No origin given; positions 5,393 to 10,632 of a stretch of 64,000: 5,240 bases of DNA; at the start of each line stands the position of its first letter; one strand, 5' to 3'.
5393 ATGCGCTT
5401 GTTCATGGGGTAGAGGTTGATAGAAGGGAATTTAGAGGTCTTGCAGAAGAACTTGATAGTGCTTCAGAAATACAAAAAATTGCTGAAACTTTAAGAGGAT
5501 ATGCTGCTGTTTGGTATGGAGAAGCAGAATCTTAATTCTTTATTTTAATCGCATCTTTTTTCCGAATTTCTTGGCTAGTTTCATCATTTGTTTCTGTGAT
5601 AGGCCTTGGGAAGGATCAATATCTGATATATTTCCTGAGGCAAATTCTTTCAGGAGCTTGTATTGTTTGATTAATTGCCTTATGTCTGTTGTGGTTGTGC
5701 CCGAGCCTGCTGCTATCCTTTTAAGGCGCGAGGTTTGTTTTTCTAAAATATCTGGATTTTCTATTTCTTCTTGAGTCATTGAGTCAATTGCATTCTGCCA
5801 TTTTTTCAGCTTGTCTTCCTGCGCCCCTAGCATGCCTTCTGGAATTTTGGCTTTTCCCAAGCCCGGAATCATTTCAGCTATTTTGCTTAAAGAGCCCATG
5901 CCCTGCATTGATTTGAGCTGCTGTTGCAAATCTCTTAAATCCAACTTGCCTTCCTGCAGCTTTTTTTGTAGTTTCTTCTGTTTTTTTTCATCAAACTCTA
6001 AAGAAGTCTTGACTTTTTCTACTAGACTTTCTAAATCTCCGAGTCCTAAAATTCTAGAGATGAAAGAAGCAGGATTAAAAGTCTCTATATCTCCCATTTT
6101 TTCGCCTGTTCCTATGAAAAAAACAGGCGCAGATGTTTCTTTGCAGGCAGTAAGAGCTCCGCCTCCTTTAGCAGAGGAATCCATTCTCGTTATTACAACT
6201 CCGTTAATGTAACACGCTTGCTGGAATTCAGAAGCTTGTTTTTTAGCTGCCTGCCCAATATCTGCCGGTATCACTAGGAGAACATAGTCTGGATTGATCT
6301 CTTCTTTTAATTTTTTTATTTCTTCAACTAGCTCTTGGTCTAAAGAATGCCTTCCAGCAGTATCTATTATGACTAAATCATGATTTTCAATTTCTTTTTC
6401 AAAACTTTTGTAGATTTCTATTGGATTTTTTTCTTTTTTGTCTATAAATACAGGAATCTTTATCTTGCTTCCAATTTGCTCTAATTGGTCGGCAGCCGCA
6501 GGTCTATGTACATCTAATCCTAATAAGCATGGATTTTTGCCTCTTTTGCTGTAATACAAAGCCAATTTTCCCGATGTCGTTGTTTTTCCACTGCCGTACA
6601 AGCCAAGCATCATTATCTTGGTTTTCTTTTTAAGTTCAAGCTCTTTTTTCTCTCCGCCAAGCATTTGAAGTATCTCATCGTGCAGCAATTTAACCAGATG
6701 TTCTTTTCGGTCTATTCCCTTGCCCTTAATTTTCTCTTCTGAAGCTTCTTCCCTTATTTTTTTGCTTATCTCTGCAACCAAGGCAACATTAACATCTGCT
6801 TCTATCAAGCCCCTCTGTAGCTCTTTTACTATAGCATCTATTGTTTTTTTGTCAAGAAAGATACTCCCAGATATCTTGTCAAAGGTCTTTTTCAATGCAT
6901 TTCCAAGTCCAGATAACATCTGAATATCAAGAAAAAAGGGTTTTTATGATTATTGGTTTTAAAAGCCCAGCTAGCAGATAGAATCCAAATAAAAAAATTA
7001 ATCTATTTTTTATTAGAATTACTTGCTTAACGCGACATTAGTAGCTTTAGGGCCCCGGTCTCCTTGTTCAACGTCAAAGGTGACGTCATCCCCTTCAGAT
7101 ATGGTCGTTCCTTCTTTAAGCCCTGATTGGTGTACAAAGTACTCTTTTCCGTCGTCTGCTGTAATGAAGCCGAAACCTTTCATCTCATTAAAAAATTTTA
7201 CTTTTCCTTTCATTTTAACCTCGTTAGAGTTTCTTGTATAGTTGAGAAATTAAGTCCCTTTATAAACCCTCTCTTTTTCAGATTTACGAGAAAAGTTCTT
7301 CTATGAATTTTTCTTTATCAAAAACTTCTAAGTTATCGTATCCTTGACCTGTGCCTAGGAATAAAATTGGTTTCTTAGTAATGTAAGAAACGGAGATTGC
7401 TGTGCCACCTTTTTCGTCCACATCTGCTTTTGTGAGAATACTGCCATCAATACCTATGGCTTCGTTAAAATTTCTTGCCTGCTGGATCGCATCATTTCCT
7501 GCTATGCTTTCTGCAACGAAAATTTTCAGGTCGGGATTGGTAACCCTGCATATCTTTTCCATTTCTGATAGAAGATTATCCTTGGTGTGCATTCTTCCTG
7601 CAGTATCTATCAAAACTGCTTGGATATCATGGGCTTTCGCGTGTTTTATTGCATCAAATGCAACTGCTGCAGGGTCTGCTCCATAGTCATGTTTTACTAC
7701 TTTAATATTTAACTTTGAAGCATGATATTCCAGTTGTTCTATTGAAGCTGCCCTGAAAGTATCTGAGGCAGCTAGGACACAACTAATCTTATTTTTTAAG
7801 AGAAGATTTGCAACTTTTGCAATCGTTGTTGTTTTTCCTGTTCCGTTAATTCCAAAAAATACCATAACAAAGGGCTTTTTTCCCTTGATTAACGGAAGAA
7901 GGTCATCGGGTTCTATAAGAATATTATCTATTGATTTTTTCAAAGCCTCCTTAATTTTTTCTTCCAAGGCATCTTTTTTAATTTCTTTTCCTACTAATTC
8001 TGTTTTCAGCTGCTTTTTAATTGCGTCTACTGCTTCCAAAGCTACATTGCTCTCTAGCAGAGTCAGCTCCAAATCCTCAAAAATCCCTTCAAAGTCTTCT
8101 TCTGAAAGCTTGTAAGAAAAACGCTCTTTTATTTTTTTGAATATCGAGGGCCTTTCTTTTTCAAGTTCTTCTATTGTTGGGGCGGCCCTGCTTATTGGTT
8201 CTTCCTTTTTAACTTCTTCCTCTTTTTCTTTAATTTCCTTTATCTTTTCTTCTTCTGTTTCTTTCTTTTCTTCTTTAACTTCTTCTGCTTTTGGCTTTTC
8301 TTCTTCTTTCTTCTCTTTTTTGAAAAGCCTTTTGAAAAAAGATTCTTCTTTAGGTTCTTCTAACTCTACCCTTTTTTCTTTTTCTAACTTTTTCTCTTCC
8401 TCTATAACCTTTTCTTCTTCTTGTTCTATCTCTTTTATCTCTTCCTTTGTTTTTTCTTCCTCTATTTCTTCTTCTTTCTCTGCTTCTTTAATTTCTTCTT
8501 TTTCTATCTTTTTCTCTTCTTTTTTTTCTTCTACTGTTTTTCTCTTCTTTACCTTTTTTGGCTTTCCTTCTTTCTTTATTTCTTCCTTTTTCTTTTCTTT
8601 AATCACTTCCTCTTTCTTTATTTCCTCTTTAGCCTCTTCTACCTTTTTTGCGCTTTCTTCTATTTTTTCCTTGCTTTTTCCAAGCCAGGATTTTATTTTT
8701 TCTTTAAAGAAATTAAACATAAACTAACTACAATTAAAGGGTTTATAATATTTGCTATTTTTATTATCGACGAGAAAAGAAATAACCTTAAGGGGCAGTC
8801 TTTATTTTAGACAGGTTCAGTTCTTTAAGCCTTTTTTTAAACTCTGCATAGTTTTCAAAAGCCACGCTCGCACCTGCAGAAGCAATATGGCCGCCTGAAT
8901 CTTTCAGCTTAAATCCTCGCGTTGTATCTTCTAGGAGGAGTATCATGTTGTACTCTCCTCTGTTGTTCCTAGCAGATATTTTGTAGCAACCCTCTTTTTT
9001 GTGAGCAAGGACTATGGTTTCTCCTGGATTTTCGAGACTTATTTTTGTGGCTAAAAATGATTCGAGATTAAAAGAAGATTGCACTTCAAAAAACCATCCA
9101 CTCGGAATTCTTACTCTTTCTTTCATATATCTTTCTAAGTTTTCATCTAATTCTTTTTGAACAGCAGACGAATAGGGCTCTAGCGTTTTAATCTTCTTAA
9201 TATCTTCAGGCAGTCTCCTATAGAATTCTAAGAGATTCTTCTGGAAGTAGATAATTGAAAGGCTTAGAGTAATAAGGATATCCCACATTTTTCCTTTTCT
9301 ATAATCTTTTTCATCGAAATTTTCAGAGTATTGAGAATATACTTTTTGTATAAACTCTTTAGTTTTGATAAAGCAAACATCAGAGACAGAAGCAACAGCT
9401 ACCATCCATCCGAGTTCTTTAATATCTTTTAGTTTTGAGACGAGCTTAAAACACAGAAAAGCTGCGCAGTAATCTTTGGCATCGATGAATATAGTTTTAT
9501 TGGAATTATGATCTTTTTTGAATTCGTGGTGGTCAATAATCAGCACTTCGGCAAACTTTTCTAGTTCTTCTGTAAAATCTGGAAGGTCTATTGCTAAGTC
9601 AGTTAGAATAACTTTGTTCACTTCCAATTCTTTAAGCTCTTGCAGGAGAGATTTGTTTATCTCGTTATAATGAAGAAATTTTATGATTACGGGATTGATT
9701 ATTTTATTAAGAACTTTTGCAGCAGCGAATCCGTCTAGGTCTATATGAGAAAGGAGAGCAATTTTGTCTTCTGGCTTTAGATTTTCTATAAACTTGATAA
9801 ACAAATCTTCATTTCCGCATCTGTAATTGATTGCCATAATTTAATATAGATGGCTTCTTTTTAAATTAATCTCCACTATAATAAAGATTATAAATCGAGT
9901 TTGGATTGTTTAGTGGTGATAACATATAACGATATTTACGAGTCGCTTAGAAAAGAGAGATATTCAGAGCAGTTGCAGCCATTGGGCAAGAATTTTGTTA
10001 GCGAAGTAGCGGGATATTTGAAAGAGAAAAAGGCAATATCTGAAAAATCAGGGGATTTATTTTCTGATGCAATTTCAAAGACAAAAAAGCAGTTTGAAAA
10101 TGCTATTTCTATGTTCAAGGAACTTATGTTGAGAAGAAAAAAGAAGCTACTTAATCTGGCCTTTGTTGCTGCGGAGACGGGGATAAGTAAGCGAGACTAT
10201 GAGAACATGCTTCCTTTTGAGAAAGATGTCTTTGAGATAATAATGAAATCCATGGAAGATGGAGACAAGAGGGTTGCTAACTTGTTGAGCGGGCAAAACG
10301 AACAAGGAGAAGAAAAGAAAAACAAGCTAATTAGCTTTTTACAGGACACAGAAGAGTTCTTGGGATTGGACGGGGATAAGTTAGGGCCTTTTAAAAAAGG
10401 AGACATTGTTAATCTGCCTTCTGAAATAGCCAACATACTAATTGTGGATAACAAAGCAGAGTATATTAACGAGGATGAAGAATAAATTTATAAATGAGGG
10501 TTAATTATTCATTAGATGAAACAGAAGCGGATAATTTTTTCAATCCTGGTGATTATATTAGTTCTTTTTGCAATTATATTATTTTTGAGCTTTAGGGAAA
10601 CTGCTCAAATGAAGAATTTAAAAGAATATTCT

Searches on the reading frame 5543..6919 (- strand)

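Call 46: search_protein_families(library=pfam, proteins=[window:5543-6919:-], max_evalue=0.0001)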
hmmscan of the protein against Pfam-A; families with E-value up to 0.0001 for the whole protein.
window:5543-6919:- (459 aa): 3 families
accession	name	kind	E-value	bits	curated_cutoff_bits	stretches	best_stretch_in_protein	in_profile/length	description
PF00448.28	SRP54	-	7e-64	215.5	22.7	1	100-292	2-196/196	SRP54-type protein, GTPase domain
PF02978.25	SRP_SPB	-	1.2e-27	96.5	27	1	325-424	1-88/91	Signal peptide binding domain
PF02881.24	SRP54_N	-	1.5e-13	51.2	22.4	1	5-83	1-75/75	SRP54-type protein, helical bundle domain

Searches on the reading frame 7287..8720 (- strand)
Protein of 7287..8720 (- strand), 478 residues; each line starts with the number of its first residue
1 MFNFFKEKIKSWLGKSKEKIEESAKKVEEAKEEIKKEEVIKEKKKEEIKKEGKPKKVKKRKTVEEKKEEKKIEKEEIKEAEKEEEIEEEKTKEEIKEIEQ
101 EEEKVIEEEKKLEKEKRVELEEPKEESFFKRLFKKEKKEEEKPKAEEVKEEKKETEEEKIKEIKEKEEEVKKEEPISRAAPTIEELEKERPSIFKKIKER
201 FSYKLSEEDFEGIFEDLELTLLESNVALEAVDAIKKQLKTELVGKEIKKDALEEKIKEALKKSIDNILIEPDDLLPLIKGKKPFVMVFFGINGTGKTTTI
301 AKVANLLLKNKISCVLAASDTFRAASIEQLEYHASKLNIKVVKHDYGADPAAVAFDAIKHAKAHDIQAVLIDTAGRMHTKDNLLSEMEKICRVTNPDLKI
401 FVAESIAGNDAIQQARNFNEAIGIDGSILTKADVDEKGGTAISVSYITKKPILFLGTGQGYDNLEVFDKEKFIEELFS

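Call 46: search_protein_families(library=pfam, proteins=[window:7287-8720:-], max_evalue=0.0001)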
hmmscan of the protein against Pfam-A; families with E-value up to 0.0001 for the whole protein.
window:7287-8720:- (478 aa): 2 families
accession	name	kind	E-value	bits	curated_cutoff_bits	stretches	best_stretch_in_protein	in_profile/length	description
PF00448.28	SRP54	-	1.1e-70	237.7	22.7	1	283-477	1-195/196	SRP54-type protein, GTPase domain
PF02881.24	SRP54_N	-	9.4e-08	32.6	22.4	1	196-260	4-75/75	SRP54-type protein, helical bundle domain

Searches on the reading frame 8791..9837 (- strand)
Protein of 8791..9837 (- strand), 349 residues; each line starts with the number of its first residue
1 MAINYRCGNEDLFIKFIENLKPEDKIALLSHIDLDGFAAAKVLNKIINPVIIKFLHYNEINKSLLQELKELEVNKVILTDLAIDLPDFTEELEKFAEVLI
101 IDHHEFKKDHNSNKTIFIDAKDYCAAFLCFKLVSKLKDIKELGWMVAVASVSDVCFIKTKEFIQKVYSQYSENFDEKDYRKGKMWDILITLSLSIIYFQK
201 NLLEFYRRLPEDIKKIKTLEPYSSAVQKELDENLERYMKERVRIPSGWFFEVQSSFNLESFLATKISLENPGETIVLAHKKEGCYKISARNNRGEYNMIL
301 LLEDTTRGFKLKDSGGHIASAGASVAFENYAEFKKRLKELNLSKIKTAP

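Call 46: search_protein_families(library=pfam, proteins=[window:8791-9837:-], max_evalue=0.0001)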
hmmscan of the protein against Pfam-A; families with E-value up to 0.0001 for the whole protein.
window:8791-9837:- (349 aa): 2 families
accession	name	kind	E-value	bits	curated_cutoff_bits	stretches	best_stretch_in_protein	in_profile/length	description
PF01368.27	DHH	-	1.4e-07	32.2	28.1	1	25-135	1-104/125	DHH family, N-terminal domain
PF02272.25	DHHA1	-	4.1e-05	24.4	25.9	0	263-339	22-98/102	DHHA1 domain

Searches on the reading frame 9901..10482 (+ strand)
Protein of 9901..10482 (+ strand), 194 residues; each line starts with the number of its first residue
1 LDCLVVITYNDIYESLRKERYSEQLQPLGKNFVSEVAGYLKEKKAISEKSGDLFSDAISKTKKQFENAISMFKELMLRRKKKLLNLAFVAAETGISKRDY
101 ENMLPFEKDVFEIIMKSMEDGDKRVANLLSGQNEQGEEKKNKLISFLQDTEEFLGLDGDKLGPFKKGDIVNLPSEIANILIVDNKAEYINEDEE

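Call 46: search_protein_families(library=pfam, proteins=[window:9901-10482:+], max_evalue=0.0001)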
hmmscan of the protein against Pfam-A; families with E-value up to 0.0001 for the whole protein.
window:9901-10482:+ (194 aa): 1 family
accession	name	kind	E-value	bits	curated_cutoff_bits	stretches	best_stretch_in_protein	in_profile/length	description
PF22090.1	Gins51_C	-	5.6e-12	45.7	27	1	143-187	2-46/48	Gins51, C-terminal domain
